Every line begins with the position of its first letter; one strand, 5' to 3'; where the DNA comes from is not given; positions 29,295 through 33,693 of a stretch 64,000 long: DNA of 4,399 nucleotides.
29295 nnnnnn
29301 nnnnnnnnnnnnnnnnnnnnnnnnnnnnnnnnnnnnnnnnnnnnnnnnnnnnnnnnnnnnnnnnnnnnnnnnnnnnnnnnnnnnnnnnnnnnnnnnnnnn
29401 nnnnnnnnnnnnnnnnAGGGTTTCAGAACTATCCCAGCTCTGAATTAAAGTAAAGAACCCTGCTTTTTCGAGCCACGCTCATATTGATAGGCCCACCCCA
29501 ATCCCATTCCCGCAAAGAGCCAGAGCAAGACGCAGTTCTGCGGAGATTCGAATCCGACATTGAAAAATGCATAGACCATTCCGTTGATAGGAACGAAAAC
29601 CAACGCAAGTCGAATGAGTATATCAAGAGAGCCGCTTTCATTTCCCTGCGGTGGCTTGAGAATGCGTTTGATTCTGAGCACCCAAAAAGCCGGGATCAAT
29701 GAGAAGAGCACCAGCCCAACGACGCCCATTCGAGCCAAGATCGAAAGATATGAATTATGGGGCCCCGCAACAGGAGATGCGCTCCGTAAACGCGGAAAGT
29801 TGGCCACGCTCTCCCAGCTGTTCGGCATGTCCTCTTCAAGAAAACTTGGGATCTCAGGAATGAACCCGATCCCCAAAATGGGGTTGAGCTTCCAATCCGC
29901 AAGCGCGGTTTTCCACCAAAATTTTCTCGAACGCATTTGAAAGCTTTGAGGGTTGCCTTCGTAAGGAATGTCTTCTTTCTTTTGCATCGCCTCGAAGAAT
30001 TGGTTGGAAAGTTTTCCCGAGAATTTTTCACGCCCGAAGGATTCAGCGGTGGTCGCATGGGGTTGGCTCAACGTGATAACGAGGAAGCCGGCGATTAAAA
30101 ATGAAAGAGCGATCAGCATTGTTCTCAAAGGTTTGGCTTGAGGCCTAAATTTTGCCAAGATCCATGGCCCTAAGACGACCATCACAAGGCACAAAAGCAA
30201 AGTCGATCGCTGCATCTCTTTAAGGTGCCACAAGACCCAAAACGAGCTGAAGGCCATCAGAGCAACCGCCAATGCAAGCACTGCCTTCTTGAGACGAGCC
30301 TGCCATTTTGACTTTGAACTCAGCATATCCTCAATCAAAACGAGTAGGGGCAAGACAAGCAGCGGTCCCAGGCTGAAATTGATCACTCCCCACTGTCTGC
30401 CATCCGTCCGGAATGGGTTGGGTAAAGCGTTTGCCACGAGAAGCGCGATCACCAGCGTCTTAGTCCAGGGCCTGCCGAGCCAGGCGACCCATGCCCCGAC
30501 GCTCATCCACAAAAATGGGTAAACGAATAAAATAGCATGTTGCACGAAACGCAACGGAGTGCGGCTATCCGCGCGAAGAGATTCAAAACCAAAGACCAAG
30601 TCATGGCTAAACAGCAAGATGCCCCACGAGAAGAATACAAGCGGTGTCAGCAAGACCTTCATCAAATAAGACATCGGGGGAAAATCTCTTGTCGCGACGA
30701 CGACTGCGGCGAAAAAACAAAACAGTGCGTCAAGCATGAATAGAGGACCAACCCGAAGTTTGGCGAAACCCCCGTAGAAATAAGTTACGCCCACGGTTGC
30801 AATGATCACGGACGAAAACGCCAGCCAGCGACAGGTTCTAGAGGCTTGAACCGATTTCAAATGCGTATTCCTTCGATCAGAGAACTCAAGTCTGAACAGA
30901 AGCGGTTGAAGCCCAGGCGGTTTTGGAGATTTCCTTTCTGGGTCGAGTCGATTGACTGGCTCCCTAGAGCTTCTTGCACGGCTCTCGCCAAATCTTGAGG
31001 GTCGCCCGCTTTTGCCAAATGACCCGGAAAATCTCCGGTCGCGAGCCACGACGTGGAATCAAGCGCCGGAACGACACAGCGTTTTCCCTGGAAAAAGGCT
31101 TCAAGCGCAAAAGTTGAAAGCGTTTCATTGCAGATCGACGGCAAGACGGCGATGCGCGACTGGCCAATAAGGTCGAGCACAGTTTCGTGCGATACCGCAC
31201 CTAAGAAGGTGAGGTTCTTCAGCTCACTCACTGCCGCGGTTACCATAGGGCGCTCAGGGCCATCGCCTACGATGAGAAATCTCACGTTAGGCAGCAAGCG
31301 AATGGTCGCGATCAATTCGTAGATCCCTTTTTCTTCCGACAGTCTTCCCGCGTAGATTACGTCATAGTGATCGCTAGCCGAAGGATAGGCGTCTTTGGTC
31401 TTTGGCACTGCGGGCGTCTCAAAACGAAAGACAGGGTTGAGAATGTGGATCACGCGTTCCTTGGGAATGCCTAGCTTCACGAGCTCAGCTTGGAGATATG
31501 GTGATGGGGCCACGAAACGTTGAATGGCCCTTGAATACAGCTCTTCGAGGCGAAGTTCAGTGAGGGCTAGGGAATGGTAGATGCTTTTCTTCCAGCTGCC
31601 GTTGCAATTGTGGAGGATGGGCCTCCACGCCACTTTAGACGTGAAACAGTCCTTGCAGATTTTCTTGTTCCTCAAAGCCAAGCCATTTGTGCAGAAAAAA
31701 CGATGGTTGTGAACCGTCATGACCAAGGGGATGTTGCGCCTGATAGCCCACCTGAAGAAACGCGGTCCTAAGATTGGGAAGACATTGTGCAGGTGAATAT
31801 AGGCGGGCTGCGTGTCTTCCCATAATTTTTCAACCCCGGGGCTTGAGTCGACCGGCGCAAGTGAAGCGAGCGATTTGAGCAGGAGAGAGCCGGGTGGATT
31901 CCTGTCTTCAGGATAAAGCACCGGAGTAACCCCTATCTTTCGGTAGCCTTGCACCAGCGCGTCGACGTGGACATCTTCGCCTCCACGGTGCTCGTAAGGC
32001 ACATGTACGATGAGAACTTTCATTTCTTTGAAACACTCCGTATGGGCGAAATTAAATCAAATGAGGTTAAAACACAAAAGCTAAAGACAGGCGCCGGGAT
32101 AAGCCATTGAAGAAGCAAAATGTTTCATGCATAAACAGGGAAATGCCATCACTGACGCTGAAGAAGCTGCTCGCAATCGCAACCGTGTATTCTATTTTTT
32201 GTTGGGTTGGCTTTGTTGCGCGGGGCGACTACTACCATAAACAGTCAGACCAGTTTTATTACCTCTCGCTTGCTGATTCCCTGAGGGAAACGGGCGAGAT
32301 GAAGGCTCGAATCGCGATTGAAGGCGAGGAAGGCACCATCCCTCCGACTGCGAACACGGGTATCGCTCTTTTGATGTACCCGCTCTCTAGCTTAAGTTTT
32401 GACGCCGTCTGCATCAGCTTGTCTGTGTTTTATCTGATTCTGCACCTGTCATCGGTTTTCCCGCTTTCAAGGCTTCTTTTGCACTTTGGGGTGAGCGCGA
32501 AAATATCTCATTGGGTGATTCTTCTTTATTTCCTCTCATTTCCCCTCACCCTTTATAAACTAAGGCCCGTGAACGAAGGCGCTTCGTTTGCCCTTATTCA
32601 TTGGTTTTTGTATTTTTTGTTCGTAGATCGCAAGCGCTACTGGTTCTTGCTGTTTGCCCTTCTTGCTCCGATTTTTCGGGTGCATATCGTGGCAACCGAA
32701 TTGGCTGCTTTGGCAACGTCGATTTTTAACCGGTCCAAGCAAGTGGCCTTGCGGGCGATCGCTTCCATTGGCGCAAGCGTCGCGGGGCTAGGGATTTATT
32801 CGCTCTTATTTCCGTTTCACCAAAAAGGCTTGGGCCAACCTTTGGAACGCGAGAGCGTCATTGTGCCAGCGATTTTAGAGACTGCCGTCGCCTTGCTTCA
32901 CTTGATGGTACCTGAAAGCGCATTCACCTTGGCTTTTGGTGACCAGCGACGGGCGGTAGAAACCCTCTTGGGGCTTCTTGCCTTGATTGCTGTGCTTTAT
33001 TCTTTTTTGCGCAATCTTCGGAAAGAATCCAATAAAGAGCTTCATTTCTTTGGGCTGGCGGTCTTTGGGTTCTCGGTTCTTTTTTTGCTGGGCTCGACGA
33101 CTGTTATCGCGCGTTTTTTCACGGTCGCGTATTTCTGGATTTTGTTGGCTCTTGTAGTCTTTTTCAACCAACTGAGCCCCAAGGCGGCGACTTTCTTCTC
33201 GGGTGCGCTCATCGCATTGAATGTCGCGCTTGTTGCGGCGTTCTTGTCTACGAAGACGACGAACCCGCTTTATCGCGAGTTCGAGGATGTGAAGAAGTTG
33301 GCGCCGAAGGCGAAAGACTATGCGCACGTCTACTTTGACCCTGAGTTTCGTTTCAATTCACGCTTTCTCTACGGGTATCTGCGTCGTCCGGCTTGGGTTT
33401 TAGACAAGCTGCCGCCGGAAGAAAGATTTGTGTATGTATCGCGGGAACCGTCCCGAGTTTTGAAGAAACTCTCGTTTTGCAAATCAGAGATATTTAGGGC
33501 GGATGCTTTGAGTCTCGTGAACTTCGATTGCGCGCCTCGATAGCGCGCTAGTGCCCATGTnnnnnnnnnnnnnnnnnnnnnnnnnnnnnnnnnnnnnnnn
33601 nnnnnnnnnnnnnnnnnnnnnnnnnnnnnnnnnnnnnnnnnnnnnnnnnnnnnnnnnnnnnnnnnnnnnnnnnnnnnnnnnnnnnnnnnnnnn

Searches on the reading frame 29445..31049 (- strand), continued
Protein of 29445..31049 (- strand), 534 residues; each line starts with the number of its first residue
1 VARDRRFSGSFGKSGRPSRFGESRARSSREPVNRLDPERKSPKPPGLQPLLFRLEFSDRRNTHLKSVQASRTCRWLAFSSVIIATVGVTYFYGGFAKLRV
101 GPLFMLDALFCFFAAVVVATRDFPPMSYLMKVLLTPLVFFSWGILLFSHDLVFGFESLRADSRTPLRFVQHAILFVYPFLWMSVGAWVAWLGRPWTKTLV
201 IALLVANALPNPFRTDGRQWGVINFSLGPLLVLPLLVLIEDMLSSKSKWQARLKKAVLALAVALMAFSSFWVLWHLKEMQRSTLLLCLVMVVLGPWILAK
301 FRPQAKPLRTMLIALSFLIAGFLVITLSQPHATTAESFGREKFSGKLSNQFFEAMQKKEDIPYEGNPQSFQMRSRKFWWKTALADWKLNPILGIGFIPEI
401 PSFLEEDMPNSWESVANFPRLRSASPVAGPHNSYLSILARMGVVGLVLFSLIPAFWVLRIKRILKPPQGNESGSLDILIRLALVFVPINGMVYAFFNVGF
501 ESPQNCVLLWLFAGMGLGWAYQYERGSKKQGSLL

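Call 47: fold_search(model_id=the predicted structure, library=pdb)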
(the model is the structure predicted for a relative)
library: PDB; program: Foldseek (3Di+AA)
matches with E <= 10: 197; with E <= 0.001: 1
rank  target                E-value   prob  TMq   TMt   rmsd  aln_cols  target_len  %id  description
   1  7tpg_B                1.7e-04  1.00  0.40  0.44   9.6       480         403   11  Single-Particle Cryo-EM Structure of the WaaL O-antigen ligase in its ligand bound state (released 2022-04-06)
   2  8p1u_A                2.6e-03  1.00  0.36  0.43   9.7       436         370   12  Structure of divisome complex FtsWIQLB (released 2024-05-22)
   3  8bh1_A                1.6e-02  1.00  0.41  0.52   8.4       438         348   10  Core divisome complex FtsWIQBL from Pseudomonas aeruginosa (released 2023-04-19)
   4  8tj3_B                2.3e-01  0.82  0.31  0.38  11.1       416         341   14  Structural basis of peptidoglycan synthesis by E. coli RodA-PBP2 complex (released 2023-08-30)
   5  8wll                  4.7e-01  0.08  0.11  0.12  25.3       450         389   12  Cryo-EM structure of human VMAT2 Y422C, in the presence of reserpine, determined in an inward-facing conformation (released 2024-06-12)
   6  6nc9                  5.9e-01  0.08  0.11  0.11  25.2       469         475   11  Lipid II flippase MurJ, outward-facing conformation (released 2019-04-17)
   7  4ikz                  6.2e-01  0.09  0.12  0.11  22.2       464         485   12  Crystal structure of peptide transporter POT (E310Q mutant) in complex with alafosfalin (released 2013-07-10)
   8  8tgi_B                6.7e-01  0.08  0.11  0.12  25.7       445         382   12  VMAT1 dimer with dopamine and reserpine (released 2024-03-20)
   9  6t1z                  7.2e-01  0.05  0.09  0.10  27.1       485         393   12  LmrP from L. lactis, in an outward-open conformation, bound to Hoechst 33342 (released 2020-07-29)
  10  4c0d_A                8.5e-01  0.09  0.16  0.15  30.7       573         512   11  Structure of the NOT module of the human CCR4-NOT complex (CNOT1-CNOT2-CNOT3) (released 2013-10-09)
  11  5gpj_A                8.5e-01  0.05  0.11  0.08  26.0       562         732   12  Crystal Structure of Proton-Pumping Pyrophosphatase (released 2016-12-28)
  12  8f7n                  8.9e-01  0.08  0.11  0.13  33.7       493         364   11  Crystal structure of chemoreceptor McpZ ligand sensing domain (released 2023-07-05)
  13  8zkn_A                9.2e-01  0.08  0.11  0.13  26.8       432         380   12  CryoEM structure of Thyroid Hormone Transporter MCT8 bound with silychristin (released 2025-04-02)
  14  8jsw                  1.0e+00  0.10  0.13  0.15  26.3       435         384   11  Human VMAT2 complex with serotonin (released 2023-11-29)
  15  9wjh                  1.0e+00  0.08  0.13  0.15  25.8       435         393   14  Spiroindoline-bound human VAChT (released 2025-11-05)
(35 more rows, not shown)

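Call 88: search_protein_families(library=pfam, proteins=[L004:4323-6257:+, L005:2753-4324:+, L007:14610-15827:-, L009:7347-8687:+], max_evalue=0.1)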
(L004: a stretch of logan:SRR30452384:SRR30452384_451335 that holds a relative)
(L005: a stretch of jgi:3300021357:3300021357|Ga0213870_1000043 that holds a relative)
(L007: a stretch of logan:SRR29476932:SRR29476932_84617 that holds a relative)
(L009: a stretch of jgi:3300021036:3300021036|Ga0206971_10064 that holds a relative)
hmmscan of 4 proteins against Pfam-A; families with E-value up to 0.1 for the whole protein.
L004:4323-6257:+ (644 aa): 1 family
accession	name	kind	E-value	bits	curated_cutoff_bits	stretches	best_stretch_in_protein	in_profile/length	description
PF13231.12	PMT_2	-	0.00077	20.1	26.1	1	165-319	3-154/160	Dolichyl-phosphate-mannose-protein mannosyltransferase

L005:2753-4324:+ (523 aa): 0 families

L007:14610-15827:- (405 aa): 0 families

L009:7347-8687:+ (446 aa): 1 family
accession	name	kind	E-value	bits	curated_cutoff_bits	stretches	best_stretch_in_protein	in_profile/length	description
PF13231.12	PMT_2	-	0.0048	17.6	26.1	1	58-209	3-148/160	Dolichyl-phosphate-mannose-protein mannosyltransferase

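Call 93: search_protein_families(library=ncbifam, proteins=[L004:7491-8792:+, L008:12062-13414:+, L009:13544-14902:+, P0123, P0136, P0130, P0128, P0137, P0122, P0125], max_evalue=0.1)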
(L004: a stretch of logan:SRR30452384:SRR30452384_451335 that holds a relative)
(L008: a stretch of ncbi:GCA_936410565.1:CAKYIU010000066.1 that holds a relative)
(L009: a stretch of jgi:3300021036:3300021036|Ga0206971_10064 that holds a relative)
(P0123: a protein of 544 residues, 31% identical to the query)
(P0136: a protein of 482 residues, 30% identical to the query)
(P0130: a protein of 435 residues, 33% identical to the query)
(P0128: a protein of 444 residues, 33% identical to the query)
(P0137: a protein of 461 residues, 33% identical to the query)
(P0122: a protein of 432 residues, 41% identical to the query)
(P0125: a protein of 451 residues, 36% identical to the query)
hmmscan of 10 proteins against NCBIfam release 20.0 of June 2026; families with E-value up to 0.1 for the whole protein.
L004:7491-8792:+ (433 aa): 0 families

L008:12062-13414:+ (450 aa): 1 family
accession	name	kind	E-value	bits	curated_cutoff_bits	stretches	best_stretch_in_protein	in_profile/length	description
TIGR00947.1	2A73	equivalog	0.063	12.3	366.4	0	200-332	170-317/425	IctB family putative bicarbonate transporter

L009:13544-14902:+ (452 aa): 2 families
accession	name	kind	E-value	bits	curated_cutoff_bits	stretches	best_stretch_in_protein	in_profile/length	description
TIGR03097.1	PEP_O_lig_1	hypoth_equivalog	5.9e-06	25.4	188.1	1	185-391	144-347/408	putative O-glycosylation ligase, exosortase A system-associated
TIGR00947.1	2A73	equivalog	8.3e-06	25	366.4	1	206-418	168-400/425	IctB family putative bicarbonate transporter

P0123 (544 aa): 0 families

P0136 (482 aa): 0 families

P0130 (435 aa): 0 families

P0128 (444 aa): 1 family
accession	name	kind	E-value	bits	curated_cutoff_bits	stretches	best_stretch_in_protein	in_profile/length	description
NF037933.1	EpaQ_fam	subfamily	0.00022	20.6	100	1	353-404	295-346/377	EpaQ family protein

P0137 (461 aa): 1 family
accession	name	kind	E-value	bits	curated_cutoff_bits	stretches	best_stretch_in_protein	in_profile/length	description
TIGR03097.1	PEP_O_lig_1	hypoth_equivalog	4.1e-06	25.9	188.1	1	322-401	278-350/408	putative O-glycosylation ligase, exosortase A system-associated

P0122 (432 aa): 2 families
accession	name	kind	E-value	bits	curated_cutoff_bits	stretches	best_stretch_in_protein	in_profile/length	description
NF037933.1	EpaQ_fam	subfamily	0.0044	16.3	100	1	325-375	296-343/377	EpaQ family protein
NF058641.1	TfpM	equivalog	0.018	14.1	600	0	326-376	280-330/421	O-linking oligosaccharyltransferase TfpM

P0125 (451 aa): 0 families

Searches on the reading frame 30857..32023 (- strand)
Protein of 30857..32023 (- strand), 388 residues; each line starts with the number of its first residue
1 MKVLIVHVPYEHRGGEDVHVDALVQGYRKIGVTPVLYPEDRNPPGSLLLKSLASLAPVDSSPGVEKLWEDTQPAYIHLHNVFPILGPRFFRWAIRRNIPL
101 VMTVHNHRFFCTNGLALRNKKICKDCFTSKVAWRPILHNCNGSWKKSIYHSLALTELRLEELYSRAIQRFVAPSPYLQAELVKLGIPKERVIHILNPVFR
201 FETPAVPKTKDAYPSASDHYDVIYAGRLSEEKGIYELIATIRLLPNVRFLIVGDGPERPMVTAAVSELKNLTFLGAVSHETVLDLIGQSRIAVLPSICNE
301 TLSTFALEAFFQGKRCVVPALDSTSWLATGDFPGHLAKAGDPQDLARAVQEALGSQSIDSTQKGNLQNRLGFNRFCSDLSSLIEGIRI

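Call 4: search_protein_families(library=pfam, proteins=[window:30857-32023:-])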
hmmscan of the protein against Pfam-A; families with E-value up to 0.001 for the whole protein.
window:30857-32023:- (388 aa): 4 families
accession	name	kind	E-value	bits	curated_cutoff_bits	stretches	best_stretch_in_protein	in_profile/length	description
PF13692.12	Glyco_trans_1_4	-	1.2e-17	64.9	27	1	221-353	3-140/142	Glycosyl transferases group 1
PF00534.26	Glycos_transf_1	-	3.3e-17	63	26.4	1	210-356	6-159/172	Glycosyl transferases group 1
PF13439.12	Glyco_transf_4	-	2e-11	44.6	28.5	1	19-198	7-166/170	Glycosyltransferase Family 4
PF13579.12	Glyco_trans_4_4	-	2.6e-10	41.3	29.7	1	54-196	53-157/158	Glycosyl transferase 4-like domain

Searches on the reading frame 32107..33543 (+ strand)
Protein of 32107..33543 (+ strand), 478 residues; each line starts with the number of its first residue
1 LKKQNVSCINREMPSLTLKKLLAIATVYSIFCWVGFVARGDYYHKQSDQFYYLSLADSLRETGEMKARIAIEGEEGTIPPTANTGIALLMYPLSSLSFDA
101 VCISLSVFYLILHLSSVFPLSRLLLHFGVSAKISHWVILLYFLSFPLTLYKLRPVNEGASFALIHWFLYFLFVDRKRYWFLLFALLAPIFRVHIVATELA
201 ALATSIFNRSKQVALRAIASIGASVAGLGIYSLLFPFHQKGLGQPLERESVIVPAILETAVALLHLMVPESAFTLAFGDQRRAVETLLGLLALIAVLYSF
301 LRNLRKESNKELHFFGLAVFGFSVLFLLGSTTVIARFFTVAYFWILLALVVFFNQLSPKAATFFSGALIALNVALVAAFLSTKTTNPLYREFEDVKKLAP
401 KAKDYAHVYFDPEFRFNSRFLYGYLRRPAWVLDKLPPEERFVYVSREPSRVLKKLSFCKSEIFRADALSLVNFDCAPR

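Call 4: search_protein_families(library=pfam, proteins=[window:32107-33543:+])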
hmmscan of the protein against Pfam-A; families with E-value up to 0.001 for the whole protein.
window:32107-33543:+ (478 aa): 0 families

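Call 10: search_protein_families(library=ncbifam, proteins=[window:32107-33543:+], max_evalue=0.01)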
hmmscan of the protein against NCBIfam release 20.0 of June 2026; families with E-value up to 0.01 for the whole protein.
window:32107-33543:+ (478 aa): 0 families

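Call 11: search_protein_families(library=pfam, proteins=[window:32107-33543:+], max_evalue=10)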
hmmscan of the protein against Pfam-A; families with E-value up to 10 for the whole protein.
window:32107-33543:+ (478 aa): 0 families

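Call 42: search_protein_representatives(protein=window:32107-33543:+)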
Query: 478 residues. Proteins with E-value up to 0.001 (for the whole library): 20; up to 1e-10: 9; up to 1e-30: 6. The best 20 are listed.
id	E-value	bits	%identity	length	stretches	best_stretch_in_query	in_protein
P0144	2.6e-81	290.4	38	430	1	53-476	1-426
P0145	3.5e-80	286.6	36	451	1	22-475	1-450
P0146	5.6e-78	279.4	36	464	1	18-475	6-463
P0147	3.4e-64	233.9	34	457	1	18-475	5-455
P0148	6.1e-61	223.2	36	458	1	18-476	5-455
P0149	4.3e-55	203.9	35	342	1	140-476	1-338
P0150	7.3e-20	87.8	44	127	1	16-116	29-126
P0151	1.2e-16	77.1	52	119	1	16-103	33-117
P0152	3.7e-15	72.3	43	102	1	19-114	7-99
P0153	9.9e-07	44.5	27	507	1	25-439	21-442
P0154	1.4e-06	44.0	25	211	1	18-197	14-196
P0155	1.8e-06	43.7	29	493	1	22-177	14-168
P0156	3.5e-06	42.7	28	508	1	27-206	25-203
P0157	8.1e-05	38.2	25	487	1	25-344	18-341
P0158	1.3e-04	37.5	26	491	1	30-173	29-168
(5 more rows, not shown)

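Call 44: search_protein_families(library=pfam, alignment_id=A3, max_evalue=0.01)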
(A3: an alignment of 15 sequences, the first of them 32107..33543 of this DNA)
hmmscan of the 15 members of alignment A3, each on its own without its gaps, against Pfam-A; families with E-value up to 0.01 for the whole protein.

A. member 1, window:32107-33543:+ (478 aa): 0 families

B. families by the number of members that match (of 15 scanned): 1 family
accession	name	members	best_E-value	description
PF12679.13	ABC2_membrane_2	1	0.00016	ABC-2 family transporter protein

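Call 57: predict_structure(alignment_id=A3)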
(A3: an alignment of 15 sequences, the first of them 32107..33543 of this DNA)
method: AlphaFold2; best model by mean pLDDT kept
length: 478 residues; sequences in the alignment: 15
mean_pLDDT: 86.9   pTM: 0.88
mean pLDDT of the five models: 86.9, 85.5, 85.3, 84.4, 84.2
residues with pLDDT >= 90: 283; 70-90: 149; 50-70: 25; < 50: 21
segments of 3 or more residues with pLDDT < 50: 1-10, 241-247
pLDDT, mean of each block of 10 residues (from residue 1): 42 78 94 87 75 93 88 62 88 94 94 96 93 94 89 91 97 92 96 93 95 96 95 79 45 79 87 86 93 95 88 95 86 74 95 94 94 88 77 91 93 80 91 83 91 88 93 84
secondary structure, 60 per line:
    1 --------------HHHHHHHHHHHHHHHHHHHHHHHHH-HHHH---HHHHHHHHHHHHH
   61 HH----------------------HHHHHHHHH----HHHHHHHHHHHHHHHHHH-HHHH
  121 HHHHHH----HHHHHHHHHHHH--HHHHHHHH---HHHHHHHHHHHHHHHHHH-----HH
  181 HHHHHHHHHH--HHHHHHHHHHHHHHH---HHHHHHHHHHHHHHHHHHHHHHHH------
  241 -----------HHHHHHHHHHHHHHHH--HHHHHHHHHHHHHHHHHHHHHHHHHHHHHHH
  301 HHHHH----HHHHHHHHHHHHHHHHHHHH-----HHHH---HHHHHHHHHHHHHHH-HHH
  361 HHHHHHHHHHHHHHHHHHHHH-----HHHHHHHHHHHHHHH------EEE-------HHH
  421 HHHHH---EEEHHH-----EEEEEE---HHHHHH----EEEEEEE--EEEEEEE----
elements in order: H15-39 H41-44 H48-62 H85-93 H98-115 H117-126 H131-142 H145-152 H156-173 H179-190 H193-207 H211-234 H252-267 H270-305 H310-329 H335-338 H342-356 H358-381 H387-401 E408-410 H418-425 E429-431 E440-445 H449-454 E459-465 E468-474

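Call 62: fold_search(model_id=the predicted structure, library=pdb)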
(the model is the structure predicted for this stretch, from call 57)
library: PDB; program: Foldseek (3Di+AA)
matches with E <= 10: 231; with E <= 0.001: 5
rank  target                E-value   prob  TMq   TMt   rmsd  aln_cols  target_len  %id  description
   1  9s6t_A                3.1e-05  1.00  0.53  0.52   8.7       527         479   14  Ternary cryo-EM structure of chicken ALG12 with Dol25-PP-GlcNAc2Man7, Dol25-P-Man, and Fab (released 2026-03-18)
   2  7oci_F                1.3e-04  1.00  0.49  0.39  11.8       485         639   11  Cryo-EM structure of yeast Ost6p containing oligosaccharyltransferase complex (released 2022-02-16)
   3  5ezm                  1.8e-04  1.00  0.56  0.51   7.2       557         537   12  Crystal Structure of ArnT from Cupriavidus metallidurans in the apo state (released 2016-02-17)
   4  5f15                  2.9e-04  1.00  0.49  0.44  14.5       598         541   13  Crystal Structure of ArnT from Cupriavidus metallidurans bound to Undecaprenyl phosphate (released 2016-02-17)
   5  8agb_A                7.8e-04  1.00  0.47  0.37  11.5       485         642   12  Structure of yeast oligosaccharylransferase complex with lipid-linked oligosaccharide bound (released 2022-12-07)
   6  7zlg_A                1.9e-03  1.00  0.48  0.38  11.4       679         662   10  Cryo-EM structure of C-mannosyltransferase CeDPY19, in complex with acceptor peptide and bound to CMT2-Fab and anti-Fa (released 2023-01-11)
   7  6s7t_A                3.2e-03  1.00  0.49  0.36  15.4       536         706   12  Cryo-EM structure of human oligosaccharyltransferase complex OST-B (released 2019-12-18)
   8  7zli_A                5.3e-03  1.00  0.48  0.38  11.2       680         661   10  Cryo-EM structure of C-mannosyltransferase CeDPY19, in complex with Dol25-P-Man and bound to CMT2-Fab and anti-Fab nan (released 2023-01-11)
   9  6ezn_F                5.5e-03  1.00  0.45  0.36  11.2       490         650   13  Cryo-EM structure of the yeast oligosaccharyltransferase (OST) complex (released 2018-01-17)
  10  9s6s_A                6.0e-03  1.00  0.50  0.45   7.7       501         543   13  Ternary cryo-EM structure of human ALG9 with Dol25-PP-GlcNAc2Man6, Dol25-P-Man and Fab (released 2026-03-18)
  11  7zlh_A                6.5e-03  1.00  0.50  0.39  11.1       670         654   11  Cryo-EM structure of C-mannosyltransferase CeDPY19, in apo state, bound to CMT2-Fab and anti-Fab nanobody (released 2023-01-11)
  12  9s6u_A                8.0e-03  1.00  0.46  0.42   8.0       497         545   13  Ternary cryo-EM structure of human ALG9 with Dol25-PP-GlcNAc2Man8, Dol25-P-Man and Fab (released 2026-03-18)
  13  9dlf_C                2.5e-02  1.00  0.40  0.33   8.6       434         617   14  Arabinosyltransferase AftB in complex with Fab_B3 (released 2025-06-25)
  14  9dm5                  2.8e-02  1.00  0.39  0.46   9.1       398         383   13  Product-Bound mannosyltransferase PimE (released 2025-06-25)
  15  9s6r_A                3.4e-02  1.00  0.41  0.49   9.6       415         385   15  Ternary cryo-EM structure of yeast ALG3 with Dol25-PP-GlcNAc2Man5, Dol25-P-Man, and Fab (released 2026-03-18)
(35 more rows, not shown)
